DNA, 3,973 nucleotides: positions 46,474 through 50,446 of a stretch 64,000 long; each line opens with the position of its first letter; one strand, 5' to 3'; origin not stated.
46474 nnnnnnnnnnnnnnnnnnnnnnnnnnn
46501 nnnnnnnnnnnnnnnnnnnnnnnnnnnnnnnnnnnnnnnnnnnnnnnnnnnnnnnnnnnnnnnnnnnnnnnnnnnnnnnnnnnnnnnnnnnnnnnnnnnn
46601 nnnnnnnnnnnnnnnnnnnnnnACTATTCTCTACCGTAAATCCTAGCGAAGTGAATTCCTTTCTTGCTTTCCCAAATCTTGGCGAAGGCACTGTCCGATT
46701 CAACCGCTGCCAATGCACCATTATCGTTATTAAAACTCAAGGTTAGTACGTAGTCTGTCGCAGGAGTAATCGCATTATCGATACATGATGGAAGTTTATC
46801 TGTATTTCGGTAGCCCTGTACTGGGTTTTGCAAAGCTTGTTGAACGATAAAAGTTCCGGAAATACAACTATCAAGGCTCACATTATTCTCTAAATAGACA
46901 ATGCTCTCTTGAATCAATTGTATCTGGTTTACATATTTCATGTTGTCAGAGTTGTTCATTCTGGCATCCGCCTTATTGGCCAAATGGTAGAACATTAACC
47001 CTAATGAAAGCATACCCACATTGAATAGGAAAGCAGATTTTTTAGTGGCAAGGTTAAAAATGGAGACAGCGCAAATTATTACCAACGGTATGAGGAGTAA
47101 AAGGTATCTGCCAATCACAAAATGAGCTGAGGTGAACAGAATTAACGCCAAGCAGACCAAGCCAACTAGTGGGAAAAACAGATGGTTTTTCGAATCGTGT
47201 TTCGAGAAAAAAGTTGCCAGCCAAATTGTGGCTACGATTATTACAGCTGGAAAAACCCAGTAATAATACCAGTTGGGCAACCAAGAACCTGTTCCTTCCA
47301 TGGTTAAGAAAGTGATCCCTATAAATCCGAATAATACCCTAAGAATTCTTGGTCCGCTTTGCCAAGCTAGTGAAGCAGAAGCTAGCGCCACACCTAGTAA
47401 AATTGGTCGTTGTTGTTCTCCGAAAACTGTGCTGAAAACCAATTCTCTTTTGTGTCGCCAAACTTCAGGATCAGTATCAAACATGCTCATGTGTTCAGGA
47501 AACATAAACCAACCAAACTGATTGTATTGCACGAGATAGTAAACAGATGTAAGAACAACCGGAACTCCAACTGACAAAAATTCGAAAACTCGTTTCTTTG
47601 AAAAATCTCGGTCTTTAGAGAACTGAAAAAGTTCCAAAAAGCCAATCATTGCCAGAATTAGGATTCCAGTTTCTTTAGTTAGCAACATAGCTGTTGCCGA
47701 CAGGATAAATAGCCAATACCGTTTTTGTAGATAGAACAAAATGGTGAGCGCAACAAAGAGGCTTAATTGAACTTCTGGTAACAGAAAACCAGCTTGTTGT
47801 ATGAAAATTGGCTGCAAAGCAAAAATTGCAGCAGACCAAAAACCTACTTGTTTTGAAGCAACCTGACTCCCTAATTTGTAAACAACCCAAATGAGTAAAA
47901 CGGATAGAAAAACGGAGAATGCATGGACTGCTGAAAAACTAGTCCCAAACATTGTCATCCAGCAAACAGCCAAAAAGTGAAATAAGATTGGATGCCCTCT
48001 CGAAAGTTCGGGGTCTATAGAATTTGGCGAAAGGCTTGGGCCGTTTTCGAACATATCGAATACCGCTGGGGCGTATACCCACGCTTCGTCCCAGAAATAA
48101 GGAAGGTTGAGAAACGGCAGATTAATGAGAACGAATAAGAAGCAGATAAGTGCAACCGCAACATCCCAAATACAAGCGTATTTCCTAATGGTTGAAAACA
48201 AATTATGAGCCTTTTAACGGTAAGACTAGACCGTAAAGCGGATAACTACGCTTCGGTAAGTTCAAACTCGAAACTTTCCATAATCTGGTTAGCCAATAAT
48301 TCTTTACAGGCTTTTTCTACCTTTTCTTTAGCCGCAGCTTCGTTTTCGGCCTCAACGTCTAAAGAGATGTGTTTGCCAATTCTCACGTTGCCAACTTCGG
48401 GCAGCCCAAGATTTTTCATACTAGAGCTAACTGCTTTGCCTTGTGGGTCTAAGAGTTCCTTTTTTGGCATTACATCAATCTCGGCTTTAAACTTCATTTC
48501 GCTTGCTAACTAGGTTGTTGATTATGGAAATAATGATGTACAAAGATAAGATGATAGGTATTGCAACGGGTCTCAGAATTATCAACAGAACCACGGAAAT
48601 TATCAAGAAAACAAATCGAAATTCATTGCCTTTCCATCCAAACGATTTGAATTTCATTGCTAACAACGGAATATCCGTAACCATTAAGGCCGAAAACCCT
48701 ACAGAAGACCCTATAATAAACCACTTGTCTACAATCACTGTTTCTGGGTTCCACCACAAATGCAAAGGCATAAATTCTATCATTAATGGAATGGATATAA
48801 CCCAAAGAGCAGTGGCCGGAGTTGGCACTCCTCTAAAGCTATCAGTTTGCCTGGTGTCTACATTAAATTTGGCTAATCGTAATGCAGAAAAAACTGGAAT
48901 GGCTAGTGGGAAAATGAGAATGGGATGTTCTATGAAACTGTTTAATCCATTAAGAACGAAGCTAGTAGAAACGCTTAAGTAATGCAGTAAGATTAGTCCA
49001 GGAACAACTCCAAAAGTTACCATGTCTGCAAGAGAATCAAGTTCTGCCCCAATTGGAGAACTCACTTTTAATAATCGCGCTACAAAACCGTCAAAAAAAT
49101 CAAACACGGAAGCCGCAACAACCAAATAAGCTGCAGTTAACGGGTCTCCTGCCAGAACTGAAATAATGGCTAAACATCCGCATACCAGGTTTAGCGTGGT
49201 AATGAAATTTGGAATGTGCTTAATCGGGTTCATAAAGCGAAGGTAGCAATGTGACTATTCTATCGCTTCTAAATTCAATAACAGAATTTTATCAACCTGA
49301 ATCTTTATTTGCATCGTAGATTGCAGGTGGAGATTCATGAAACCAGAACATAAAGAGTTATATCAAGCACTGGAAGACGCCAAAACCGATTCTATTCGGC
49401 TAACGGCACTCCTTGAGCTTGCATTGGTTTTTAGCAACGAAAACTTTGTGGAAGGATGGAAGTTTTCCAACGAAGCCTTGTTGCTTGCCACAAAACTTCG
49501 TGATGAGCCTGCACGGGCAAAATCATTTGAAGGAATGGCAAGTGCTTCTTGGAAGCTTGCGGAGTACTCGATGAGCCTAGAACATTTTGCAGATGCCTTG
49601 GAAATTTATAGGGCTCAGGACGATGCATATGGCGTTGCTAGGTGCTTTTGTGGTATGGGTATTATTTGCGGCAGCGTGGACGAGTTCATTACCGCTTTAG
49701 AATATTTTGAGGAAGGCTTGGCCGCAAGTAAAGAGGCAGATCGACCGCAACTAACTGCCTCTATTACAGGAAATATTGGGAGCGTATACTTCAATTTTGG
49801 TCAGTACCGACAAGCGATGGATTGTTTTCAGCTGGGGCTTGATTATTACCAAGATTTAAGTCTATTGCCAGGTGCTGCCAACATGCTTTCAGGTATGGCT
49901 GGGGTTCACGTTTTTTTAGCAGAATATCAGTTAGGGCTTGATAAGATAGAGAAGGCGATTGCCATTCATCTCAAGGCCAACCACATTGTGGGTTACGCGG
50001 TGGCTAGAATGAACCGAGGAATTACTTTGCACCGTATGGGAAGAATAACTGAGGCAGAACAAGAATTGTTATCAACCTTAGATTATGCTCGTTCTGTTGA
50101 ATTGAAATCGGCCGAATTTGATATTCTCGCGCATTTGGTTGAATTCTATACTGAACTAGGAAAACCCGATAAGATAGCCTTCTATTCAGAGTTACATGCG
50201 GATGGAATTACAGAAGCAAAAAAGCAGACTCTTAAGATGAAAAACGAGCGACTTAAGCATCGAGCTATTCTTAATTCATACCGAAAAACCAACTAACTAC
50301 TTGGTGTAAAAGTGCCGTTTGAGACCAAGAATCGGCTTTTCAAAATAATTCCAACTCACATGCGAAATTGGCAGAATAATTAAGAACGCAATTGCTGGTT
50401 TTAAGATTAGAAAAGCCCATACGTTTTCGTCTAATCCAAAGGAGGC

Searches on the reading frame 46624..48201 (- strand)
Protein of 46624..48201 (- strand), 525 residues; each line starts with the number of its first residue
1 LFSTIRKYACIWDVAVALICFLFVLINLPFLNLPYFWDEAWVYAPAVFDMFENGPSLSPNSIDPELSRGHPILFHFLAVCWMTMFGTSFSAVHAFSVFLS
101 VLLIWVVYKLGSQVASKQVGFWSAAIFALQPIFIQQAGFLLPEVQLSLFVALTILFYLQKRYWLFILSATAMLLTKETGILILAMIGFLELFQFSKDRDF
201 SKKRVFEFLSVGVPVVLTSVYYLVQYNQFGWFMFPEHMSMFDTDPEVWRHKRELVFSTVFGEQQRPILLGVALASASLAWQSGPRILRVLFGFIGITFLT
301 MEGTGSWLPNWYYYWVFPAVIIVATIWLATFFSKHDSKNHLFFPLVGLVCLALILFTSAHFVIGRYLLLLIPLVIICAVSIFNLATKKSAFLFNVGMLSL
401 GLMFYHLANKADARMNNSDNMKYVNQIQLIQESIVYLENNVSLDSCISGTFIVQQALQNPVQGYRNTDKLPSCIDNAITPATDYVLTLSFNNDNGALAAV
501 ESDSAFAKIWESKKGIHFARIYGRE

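Call 4: search_protein_families(library=pfam, proteins=[window:46624-48201:-], max_evalue=0.01)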
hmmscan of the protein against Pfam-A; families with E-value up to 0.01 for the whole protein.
window:46624-48201:- (525 aa): 3 families
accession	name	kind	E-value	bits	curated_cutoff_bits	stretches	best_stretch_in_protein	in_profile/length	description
PF13231.12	PMT_2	-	2.4e-09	38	26.1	1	70-216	2-154/160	Dolichyl-phosphate-mannose-protein mannosyltransferase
PF09852.15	DUF2079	-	1.5e-08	34.6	28.2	1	70-375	45-299/459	Predicted membrane protein (DUF2079)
PF02366.24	PMT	-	8.8e-05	22.6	22.7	1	69-203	61-212/245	Dolichyl-phosphate-mannose-protein mannosyltransferase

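Call 6: search_protein_families(library=ncbifam, proteins=[window:46624-48201:-], max_evalue=0.01)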
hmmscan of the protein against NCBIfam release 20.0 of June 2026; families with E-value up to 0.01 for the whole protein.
window:46624-48201:- (525 aa): 1 family
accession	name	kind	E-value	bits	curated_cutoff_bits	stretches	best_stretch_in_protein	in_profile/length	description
NF046093.1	AZOBR_p60025_fam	subfamily_domain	1.1e-13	50.9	150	1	49-202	73-214/232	AZOBR_p60025 family cell surface glycopolymer formation protein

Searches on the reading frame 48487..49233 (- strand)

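Call 6: search_protein_families(library=ncbifam, proteins=[window:48487-49233:-], max_evalue=0.01)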
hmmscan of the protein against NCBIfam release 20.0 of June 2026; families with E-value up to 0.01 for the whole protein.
window:48487-49233:- (248 aa): 12 families
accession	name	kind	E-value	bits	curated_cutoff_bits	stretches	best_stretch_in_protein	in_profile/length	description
TIGR00473.1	pssA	equivalog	7.8e-31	107.2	107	1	12-188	1-150/153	CDP-diacylglycerol--serine O-phosphatidyltransferase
TIGR04217.1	archae_ser_T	exception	1e-20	74.5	200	1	6-243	8-215/221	archaetidylserine synthase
NF038087.1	arch_ser_synth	exception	1.1e-19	71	240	1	6-151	5-144/216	archaetidylserine synthase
NF038086.1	anchor_synt_A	exception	1.1e-14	54.8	200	1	9-149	11-145/222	protein sorting system archaetidylserine synthase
NF040950.1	archin_ph_syn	equivalog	7e-11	42.3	180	1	4-92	22-112/191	archaetidylinositol phosphate synthase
TIGR00560.1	pgsA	equivalog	1.2e-08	35.6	109.1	1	6-91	2-91/183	CDP-diacylglycerol--glycerol-3-phosphate 3-phosphatidyltransferase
NF008090.0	PRK10832.1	equivalog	8.7e-08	32.5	304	1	23-88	24-89/182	CDP-diacylglycerol--glycerol-3-phosphate 3-phosphatidyltransferase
NF045883.1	PIPSynth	equivalog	2.9e-06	27.1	170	1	8-87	25-106/197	phosphatidylinositol phosphate synthase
NF053678.1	ClpnSynClsA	equivalog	5e-06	26.8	240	1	6-72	4-71/180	cardiolipin synthase ClsA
NF052561.1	PIPSynBT1523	equivalog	5.2e-06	26.3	350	1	4-89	23-123/232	hypothetical protein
NF041135.1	IPPtranDIPPsyn_Thcocales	equivalog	0.0012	18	580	1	7-82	251-326/419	bifunctional L-myo-inositol-1-phosphate cytidylyltransferase/CDP-L-myo-inositol myo-inositolphosphotransferase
NF045886.1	PhCholSynLeg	equivalog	0.0026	17.3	440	1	12-84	23-99/250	phosphatidylcholine synthase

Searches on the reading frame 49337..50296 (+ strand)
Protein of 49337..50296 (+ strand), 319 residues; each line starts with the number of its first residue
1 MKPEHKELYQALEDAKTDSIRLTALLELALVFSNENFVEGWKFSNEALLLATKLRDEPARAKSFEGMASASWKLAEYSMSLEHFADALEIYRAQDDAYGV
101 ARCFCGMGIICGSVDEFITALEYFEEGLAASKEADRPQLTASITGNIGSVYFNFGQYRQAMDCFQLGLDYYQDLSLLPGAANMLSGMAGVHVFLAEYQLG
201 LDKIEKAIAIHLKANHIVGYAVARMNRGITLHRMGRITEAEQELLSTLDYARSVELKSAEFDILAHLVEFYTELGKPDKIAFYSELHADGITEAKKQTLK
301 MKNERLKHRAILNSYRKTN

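Call 6: search_protein_families(library=ncbifam, proteins=[window:49337-50296:+], max_evalue=0.01)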
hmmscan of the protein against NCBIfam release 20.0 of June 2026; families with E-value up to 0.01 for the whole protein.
window:49337-50296:+ (319 aa): 7 families
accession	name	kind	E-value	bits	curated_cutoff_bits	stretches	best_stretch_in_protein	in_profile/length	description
NF053617.1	SARPRegAfsRStmc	equivalog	1.8e-13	49.4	1430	2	135-253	770-888/986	SARP-family global regulator AfsR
NF041717.1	HaaA_phane_TPR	equivalog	3e-13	48.8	1125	1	39-279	610-850/882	cyclophane-containing RiPP biosynthesis TPR protein HaaT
NF053520.1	HK_Porph_FimS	equivalog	1.8e-09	36.4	600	2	7-109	109-210/618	sensor histidine kinase FimS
NF053720.1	NsdA_fam_reg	subfamily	4.2e-07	29.8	75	1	118-172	218-272/432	NsdA family TPR-like regulatory protein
NF052312.1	T9SS_PorW_SprE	equivalog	0.00024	19.9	250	0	105-170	294-357/716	type IX secretion system periplasmic lipoprotein PorW/SprE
NF002725.1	PRK02603.1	equivalog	0.00045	20.3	143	0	64-156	40-121/173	photosystem I assembly protein Ycf3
NF040586.1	FxSxx_TPR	equivalog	0.0026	16.3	300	1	56-265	423-641/830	FxSxx-COOH system tetratricopeptide repeat protein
